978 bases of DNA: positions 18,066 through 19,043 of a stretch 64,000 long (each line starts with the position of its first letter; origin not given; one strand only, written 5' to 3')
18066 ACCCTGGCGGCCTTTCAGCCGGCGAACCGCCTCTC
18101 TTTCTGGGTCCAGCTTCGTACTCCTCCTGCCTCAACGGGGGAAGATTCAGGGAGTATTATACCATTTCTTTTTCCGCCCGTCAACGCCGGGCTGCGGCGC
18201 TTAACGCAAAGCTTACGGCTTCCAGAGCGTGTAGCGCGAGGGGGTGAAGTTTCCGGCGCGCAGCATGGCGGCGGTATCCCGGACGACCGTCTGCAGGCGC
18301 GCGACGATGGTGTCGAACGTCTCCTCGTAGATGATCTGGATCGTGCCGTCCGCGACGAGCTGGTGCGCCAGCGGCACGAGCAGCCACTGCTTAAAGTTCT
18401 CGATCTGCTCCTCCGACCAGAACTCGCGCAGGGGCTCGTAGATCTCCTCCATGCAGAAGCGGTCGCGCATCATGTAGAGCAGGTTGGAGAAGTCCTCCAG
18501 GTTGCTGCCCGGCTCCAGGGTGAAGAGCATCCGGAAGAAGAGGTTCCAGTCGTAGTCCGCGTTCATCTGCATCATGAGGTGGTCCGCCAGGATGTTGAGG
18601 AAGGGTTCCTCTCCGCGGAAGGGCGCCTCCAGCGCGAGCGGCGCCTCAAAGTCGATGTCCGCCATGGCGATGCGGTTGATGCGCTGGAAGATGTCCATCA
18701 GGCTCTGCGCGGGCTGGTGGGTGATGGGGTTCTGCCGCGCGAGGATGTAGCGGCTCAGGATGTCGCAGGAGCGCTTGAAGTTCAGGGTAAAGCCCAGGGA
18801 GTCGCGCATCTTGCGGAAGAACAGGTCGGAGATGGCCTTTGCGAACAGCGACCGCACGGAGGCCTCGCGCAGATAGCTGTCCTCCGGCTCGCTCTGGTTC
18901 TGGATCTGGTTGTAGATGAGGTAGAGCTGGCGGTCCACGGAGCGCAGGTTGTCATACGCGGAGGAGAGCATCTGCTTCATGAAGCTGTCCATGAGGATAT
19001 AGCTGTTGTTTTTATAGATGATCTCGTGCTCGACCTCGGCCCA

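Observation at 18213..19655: Stand-alone RelA/SpoT-domain protein with a diverged acceptor motif and an unassigned C-terminal half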

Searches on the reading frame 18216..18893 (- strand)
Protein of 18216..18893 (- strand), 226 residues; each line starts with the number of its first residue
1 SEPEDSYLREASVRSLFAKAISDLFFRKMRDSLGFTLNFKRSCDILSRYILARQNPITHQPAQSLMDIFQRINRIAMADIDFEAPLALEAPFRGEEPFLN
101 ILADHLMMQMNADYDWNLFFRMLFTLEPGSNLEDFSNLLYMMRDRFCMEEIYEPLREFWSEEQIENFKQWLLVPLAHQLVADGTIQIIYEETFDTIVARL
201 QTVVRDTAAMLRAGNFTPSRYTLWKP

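Call 34: search_protein_families(library=pfam, proteins=[window:18216-18893:-], max_evalue=10)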
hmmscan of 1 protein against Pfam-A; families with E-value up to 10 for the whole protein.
window:18216-18893:- (226 aa): 0 families

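Call 35: search_protein_families(library=phrogs, proteins=[window:18216-18893:-], max_evalue=1)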
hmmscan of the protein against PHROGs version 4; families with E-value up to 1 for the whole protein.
window:18216-18893:- (226 aa): 1 family
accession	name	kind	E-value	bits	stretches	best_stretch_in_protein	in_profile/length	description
phrog_11131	-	unknown function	0.12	13.4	1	95-143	3-49/65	-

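Call 43: search_protein_representatives(alignment_id=A3)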
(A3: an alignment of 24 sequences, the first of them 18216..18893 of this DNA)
Query: 24 sequences, 235 profile positions. Proteins with E-value up to 0.001 (for the whole library): 182; up to 1e-10: 146; up to 1e-30: 79. The best 150 are listed.
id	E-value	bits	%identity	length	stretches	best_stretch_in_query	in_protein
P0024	4.3e-81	288.3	-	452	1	2-228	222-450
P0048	1.8e-77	276.5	-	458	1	3-235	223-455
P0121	2.1e-73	263.2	-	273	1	6-235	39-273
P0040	5.3e-69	248.8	-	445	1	4-221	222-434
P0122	7.8e-69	248.2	-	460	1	2-235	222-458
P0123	9.8e-68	244.6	-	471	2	3-232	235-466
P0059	8.5e-64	231.7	-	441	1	3-230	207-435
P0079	1.6e-63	230.8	-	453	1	3-234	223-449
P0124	2.2e-63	230.4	-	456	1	6-235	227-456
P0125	2.6e-63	230.1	-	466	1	2-230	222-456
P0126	3.0e-63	229.9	-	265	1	4-235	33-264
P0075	1.6e-62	227.5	-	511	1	3-235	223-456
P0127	2.0e-62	227.2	-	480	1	8-219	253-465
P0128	4.4e-62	226.1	-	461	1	8-232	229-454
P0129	9.2e-61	221.8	-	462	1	5-232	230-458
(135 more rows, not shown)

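Call 44: predict_structure(alignment_id=A2)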
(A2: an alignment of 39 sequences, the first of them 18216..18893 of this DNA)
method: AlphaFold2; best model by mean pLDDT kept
length: 226 residues; sequences in the alignment: 39
mean_pLDDT: 88.6   pTM: 0.84
mean pLDDT of the five models: 88.6, 87.8, 87.4, 87.0, 86.1
residues with pLDDT >= 90: 165; 70-90: 35; 50-70: 22; < 50: 4
segments of 3 or more residues with pLDDT < 50: none
pLDDT, mean of each block of 10 residues (from residue 1): 62 91 94 90 91 62 78 91 94 96 97 95 89 94 95 97 95 95 93 96 95 81 55
secondary structure, 60 per line:
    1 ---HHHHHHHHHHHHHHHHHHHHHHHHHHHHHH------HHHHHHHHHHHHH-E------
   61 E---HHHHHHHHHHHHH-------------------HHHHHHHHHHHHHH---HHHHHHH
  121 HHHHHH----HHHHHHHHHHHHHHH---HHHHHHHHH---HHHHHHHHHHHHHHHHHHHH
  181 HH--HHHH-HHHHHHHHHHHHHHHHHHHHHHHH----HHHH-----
elements in order: H4-33 H40-52 H65-77 H97-110 H114-126 H131-145 H149-157 H161-182 H185-188 H190-213 H218-221

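Call 47: fold_search(model_id=the predicted structure, library=pdb)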
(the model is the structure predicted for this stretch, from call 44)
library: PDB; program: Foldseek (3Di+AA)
matches with E <= 10: 76; with E <= 0.001: 0
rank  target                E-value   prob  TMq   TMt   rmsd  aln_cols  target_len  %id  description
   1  4akv_B                1.3e+00  0.06  0.14  0.10  29.4       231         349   12  Crystal structure of human sorting nexin 33 (SNX33) (released 2012-08-01)
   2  9iqv_B                1.3e+00  0.06  0.14  0.12  19.1       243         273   14  Cryo-EM structure of MT3-alpha1AAR (released 2025-07-23)
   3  4akv_A                1.5e+00  0.05  0.12  0.09  29.6       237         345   13  Crystal structure of human sorting nexin 33 (SNX33) (released 2012-08-01)
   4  7udm_B                2.7e+00  0.05  0.15  0.12  25.8       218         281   10  Crystal structure of designed helical repeat protein RPB_PLP1_R6 in alternative conformation 1 (with peptide) (released 2023-03-22)
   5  8ywf_R                2.8e+00  0.08  0.21  0.14  20.5       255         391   10  Cryo-EM structure of GLP1 complex bound with Retatrutide (released 2025-04-16)
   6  7lci_R                2.8e+00  0.06  0.19  0.12  19.1       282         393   11  PF 06882961 bound to the glucagon-like peptide-1 receptor (GLP-1R):Gs complex (released 2021-01-20)
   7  8wc7_R                2.9e+00  0.03  0.12  0.11  20.2       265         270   10  Cryo-EM structure of the ZH8667-bound mTAAR1-Gs complex (released 2023-12-27)
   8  5f3o_B                3.1e+00  0.07  0.20  0.22  21.9       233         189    8  Crystal structure of EhRNaseIII229 from Entamoeba histolytica complexed with Mn2+ (released 2016-12-28)
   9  6wp9_F                3.2e+00  0.09  0.25  0.26  14.8       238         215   12  AvaR1 bound to Avenolide (released 2020-07-22)
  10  7rtb_R                3.2e+00  0.06  0.18  0.12  18.7       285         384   11  Peptide-19 bound to the Glucagon-Like Peptide-1 Receptor (GLP-1R) (released 2021-10-06)
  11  8j2m_A                3.2e+00  0.06  0.20  0.13  15.2       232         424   14  The truncated rice Na+/H+ antiporter SOS1 (1-976) in a constitutively active state (released 2023-11-22)
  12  4m70_H                3.5e+00  0.13  0.19  0.32  11.7       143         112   12  Crystal structure of potato Rx-CC domain in complex with RanGAP2-WPP domain (released 2013-11-13)
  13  8wg7_R                3.7e+00  0.05  0.18  0.16  18.5       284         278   11  Cryo-EM structures of peptide free and Gs-coupled GLP-1R (released 2024-03-06)
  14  6o67_B                3.7e+00  0.03  0.15  0.14  19.6       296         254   10  Crystal Structure of Human PPARgamma Ligand Binding Domain in Complex with Mitoglitazone (released 2019-11-06)
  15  5f3p_A                3.8e+00  0.04  0.16  0.18  15.9       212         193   11  Crystal structure of a noncanonical Dicer protein from Entamoeba histolytica (released 2017-02-08)
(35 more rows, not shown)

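Call 48: search_solved_structures(query=A3, max_evalue=10)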
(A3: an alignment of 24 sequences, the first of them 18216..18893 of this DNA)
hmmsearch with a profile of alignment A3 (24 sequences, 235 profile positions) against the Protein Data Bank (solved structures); distinct sequences matched with E-value up to 10: 2.
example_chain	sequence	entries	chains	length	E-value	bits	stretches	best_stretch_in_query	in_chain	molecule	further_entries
7ood_n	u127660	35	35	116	0.65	12.8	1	49-89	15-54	50S ribosomal protein L18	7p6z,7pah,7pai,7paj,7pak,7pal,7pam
8a8h_A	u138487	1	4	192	1.1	12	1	146-213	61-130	APS kinase from Methanothermococcus thermolithotrophicus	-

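Call 53: fold_search(model_id=the predicted structure, library=viral)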
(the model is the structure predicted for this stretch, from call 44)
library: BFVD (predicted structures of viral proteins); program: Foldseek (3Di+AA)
matches with E <= 10: 68; with E <= 0.001: 0
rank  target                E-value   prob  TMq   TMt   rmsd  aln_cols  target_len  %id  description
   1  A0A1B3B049            1.6e+00  0.14  0.27  0.26  16.2       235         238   13  Uncharacterized protein [Gordonia phage Ghobes]
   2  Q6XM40                2.1e+00  0.06  0.20  0.15  19.1       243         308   14  FirrV-1-A47 [Feldmannia irregularis virus a]
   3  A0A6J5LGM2            2.1e+00  0.05  0.16  0.08  16.8       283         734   14  Uncharacterized protein [uncultured Caudovirales phage]
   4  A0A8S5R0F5            2.9e+00  0.08  0.18  0.24  15.8       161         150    9  Bifunctional (P)ppGpp synthase/hydrolase [Siphoviridae sp. ctyvQ1]
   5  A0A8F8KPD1            3.1e+00  0.04  0.15  0.13  15.9       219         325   14  Pre-mRNA-splicing factor [Clandestinovirus]
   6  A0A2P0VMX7            3.2e+00  0.05  0.18  0.18  16.9       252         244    9  UbiA prenyltransferase family protein [Tetraselmis virus 1]
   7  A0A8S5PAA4            3.5e+00  0.03  0.16  0.14  20.8       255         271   10  Uncharacterized protein [Siphoviridae sp. ctCeQ13]
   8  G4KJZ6                4.1e+00  0.03  0.15  0.16  20.6       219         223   12  (no name in the UniProt tables at hand)
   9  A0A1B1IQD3            4.2e+00  0.21  0.21  0.19   8.0       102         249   12  (no name in the UniProt tables at hand)
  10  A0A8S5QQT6            4.2e+00  0.02  0.13  0.11  20.2       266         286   10  Uncharacterized protein [Siphoviridae sp. ct6oU4]
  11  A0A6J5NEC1            4.4e+00  0.06  0.21  0.09  19.2       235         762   15  Caudovirus, tape measure, N-terminal [uncultured Caudovirales phage]
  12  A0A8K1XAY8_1          4.4e+00  0.03  0.15  0.05  17.1       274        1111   10  (no name in the UniProt tables at hand)
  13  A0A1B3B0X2            4.7e+00  0.04  0.17  0.21  18.7       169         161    9  Uncharacterized protein [Gordonia phage Jumbo]
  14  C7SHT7                4.7e+00  0.02  0.13  0.15  21.5       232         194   11  (no name in the UniProt tables at hand)
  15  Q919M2                4.9e+00  0.04  0.19  0.17  14.7       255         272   11  Uncharacterized protein [Culex nigripalpus nucleopolyhedrovirus (isolate Florida/1997)]
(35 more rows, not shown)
